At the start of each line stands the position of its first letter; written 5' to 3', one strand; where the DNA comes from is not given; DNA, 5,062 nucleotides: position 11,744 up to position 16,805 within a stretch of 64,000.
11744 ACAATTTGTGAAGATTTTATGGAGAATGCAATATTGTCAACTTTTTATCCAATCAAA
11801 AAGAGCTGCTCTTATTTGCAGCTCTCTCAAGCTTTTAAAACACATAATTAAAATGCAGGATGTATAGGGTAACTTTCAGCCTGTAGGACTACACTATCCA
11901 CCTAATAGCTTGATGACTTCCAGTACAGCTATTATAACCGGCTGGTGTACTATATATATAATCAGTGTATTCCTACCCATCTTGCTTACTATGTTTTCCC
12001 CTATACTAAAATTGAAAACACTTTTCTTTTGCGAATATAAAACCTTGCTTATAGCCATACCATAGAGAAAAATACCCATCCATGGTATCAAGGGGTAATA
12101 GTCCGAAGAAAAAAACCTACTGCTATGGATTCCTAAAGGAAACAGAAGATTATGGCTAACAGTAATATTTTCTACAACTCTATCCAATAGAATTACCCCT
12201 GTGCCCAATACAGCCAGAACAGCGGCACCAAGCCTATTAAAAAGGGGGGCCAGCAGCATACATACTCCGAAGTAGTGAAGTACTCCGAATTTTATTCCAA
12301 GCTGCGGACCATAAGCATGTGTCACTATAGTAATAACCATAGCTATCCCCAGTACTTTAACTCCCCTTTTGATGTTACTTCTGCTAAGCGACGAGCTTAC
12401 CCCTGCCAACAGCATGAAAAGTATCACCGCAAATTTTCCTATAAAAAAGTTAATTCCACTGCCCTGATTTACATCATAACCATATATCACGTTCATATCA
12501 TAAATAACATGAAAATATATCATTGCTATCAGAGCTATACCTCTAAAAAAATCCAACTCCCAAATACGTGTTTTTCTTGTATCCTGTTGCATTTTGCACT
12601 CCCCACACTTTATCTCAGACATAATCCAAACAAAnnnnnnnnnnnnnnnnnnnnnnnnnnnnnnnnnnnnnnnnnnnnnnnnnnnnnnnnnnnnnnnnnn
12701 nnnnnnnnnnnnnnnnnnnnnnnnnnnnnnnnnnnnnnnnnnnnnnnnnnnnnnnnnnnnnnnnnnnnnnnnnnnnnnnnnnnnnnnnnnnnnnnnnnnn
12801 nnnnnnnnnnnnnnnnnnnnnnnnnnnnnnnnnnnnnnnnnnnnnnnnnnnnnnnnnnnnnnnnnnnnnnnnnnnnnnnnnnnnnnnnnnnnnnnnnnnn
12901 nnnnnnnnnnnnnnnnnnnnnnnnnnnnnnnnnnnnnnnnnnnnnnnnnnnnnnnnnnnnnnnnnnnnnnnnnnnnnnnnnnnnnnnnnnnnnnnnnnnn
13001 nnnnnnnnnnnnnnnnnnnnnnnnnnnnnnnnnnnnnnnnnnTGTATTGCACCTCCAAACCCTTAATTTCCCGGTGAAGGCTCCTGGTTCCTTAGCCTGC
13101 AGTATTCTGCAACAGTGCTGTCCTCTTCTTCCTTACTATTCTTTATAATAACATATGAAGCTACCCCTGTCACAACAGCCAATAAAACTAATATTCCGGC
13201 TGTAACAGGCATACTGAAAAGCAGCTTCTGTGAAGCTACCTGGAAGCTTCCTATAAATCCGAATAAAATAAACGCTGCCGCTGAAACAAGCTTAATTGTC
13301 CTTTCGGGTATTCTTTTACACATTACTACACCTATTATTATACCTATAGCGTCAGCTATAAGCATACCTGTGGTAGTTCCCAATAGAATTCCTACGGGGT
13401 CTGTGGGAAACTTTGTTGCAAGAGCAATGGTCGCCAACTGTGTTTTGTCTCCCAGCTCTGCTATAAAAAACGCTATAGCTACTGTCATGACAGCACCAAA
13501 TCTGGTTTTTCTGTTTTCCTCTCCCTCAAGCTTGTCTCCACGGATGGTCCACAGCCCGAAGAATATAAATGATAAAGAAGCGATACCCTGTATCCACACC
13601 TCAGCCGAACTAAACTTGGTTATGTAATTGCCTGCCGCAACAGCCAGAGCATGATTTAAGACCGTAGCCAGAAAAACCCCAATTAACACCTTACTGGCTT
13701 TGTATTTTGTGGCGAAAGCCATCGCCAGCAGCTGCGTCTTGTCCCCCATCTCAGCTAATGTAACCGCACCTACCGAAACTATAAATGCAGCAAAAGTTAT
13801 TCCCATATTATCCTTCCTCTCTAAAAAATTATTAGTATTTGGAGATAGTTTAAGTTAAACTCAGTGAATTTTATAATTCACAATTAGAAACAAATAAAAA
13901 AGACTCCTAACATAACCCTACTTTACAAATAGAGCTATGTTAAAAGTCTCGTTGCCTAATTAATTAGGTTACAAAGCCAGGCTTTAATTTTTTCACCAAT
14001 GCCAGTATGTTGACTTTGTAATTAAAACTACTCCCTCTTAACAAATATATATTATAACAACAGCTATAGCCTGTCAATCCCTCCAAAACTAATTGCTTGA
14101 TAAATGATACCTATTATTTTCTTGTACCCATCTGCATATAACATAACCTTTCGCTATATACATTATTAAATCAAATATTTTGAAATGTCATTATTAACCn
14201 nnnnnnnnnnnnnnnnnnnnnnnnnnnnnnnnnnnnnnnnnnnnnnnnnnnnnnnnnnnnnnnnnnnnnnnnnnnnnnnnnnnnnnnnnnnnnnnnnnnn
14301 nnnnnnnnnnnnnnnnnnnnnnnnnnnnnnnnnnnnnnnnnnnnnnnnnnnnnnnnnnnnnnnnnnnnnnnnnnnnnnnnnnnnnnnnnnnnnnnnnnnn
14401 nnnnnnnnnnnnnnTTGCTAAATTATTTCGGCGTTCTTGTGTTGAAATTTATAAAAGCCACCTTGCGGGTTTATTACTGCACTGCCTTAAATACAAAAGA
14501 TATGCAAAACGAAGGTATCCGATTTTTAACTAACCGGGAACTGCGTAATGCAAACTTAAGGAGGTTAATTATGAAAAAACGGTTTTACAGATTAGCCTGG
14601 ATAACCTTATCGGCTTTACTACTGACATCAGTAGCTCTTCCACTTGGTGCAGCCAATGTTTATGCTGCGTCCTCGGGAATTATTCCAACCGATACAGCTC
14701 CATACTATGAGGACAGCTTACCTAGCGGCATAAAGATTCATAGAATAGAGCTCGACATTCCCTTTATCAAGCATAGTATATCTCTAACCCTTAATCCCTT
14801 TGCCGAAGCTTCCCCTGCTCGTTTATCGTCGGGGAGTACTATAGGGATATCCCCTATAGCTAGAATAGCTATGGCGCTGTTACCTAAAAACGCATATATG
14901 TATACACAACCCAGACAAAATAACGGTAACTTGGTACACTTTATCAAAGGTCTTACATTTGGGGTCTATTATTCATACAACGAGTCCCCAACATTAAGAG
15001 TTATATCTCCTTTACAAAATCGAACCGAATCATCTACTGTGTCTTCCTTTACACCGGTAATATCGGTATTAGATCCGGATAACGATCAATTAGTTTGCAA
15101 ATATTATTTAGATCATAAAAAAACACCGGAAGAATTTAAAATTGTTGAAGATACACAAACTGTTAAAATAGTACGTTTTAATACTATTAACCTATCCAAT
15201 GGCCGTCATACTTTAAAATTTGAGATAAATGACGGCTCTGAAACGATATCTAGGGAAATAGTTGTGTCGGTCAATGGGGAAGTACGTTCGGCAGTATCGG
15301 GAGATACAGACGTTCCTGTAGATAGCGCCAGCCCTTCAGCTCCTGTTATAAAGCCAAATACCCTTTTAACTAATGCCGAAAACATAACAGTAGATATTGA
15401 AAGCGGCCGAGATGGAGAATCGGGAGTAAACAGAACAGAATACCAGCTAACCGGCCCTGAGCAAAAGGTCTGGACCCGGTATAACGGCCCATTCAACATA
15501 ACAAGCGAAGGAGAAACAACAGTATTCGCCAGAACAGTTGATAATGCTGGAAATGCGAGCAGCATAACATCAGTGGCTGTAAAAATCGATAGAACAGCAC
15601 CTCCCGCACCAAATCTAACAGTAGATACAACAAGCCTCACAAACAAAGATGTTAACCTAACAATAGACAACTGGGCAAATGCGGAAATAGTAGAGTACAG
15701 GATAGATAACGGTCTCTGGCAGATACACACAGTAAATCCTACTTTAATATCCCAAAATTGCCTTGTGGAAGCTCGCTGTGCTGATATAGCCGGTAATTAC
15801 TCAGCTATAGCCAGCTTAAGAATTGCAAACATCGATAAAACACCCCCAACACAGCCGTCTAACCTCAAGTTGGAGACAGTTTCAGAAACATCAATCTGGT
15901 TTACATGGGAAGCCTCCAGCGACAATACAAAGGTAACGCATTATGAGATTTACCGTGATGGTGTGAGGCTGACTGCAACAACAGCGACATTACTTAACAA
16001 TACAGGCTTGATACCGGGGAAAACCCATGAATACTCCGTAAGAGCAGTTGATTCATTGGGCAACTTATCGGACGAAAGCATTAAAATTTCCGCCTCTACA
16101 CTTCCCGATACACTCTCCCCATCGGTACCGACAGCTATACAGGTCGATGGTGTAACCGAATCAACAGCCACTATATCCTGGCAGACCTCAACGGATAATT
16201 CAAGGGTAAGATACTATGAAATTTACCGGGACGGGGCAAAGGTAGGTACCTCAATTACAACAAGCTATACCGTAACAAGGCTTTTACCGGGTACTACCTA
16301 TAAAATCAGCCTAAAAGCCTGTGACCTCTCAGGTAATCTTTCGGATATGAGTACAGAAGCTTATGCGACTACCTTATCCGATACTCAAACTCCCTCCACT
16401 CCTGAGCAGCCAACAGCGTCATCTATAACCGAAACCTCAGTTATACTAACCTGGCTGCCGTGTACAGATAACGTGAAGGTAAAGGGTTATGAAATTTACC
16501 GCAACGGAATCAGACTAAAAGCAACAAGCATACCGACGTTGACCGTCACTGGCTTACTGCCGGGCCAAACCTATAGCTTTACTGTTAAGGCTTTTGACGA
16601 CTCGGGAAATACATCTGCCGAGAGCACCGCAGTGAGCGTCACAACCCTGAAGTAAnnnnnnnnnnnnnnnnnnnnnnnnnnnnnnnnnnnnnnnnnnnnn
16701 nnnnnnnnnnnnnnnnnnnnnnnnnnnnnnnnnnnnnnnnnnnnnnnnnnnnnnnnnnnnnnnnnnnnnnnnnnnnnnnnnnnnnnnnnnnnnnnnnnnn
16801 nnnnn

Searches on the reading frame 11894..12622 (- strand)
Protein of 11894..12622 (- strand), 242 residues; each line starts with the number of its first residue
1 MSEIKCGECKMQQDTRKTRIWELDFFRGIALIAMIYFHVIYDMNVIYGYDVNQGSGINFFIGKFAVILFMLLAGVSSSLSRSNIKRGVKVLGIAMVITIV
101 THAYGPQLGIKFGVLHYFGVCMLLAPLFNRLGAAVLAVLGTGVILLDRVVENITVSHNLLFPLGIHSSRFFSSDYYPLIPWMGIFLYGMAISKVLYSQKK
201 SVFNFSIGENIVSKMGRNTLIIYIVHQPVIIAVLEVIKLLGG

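Call 50: search_protein_families(library=pfam, proteins=[window:11894-12622:-], max_evalue=0.00001)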
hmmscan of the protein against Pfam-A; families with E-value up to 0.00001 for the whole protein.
window:11894-12622:- (242 aa): 2 families
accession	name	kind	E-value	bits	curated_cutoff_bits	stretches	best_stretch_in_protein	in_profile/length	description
PF07786.18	HGSNAT_cat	-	3.2e-58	197.3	22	1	19-228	1-222/222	Heparan-alpha-glucosaminide N-acetyltransferase, catalytic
PF01757.29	Acyl_transf_3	-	3.7e-12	46.4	31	1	21-124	2-112/326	Acyltransferase domain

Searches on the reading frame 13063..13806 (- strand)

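Call 50: search_protein_families(library=pfam, proteins=[window:13063-13806:-], max_evalue=0.00001)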
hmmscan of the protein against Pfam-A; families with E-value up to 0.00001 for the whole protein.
window:13063-13806:- (247 aa): 1 family
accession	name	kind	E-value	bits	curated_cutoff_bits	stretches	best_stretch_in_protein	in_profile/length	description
PF01169.24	GDT1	-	9.7e-42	141.6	27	2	108-183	2-75/75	Divalent cation/proton antiporter GDT1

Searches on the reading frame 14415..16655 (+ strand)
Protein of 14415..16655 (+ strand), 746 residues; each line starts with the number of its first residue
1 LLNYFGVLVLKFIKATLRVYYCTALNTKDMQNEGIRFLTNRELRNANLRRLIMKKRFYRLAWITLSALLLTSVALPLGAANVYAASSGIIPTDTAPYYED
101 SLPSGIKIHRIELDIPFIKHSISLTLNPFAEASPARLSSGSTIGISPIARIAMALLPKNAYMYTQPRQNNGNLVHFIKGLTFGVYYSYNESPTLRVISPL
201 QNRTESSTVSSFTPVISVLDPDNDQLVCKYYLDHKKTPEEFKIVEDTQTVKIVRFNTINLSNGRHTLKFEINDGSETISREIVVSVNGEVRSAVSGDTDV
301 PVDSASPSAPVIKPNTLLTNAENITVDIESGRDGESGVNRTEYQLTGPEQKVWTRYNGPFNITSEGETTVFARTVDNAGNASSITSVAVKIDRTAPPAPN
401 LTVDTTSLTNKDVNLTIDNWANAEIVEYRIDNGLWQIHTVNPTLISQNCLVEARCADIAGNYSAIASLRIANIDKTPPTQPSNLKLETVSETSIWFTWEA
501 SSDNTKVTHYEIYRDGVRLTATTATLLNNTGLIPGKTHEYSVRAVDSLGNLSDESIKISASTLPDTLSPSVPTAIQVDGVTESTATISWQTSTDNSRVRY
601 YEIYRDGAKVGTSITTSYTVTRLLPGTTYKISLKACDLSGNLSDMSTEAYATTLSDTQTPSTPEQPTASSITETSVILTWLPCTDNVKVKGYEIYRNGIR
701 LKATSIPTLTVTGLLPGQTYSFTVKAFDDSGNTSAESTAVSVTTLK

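Call 51: search_protein_families(library=pfam, proteins=[window:14415-16655:+], max_evalue=0.00001)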
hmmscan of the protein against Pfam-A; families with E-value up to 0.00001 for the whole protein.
window:14415-16655:+ (746 aa): 5 families
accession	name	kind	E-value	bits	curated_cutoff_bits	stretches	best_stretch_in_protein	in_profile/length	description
PF00041.27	fn3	-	3.3e-31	107.8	25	3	661-742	1-83/84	Fibronectin type III domain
PF18370.7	RGI_lyase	-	1.6e-11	44.9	27.8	0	492-545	17-71/86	Rhamnogalacturonan I lyases beta-sheet domain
PF16893.11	fn3_2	-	6.4e-11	42.7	27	0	661-737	4-84/89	Fibronectin type III domain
PF19077.6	Big_13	-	5.8e-08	33.6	27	0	339-392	50-101/102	Bacterial Ig-like domain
PF25523.1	Ig_RIMBP2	-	1.8e-07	31.5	27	0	672-743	16-99/105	RIMBP2-like, immunoglobulin-like domain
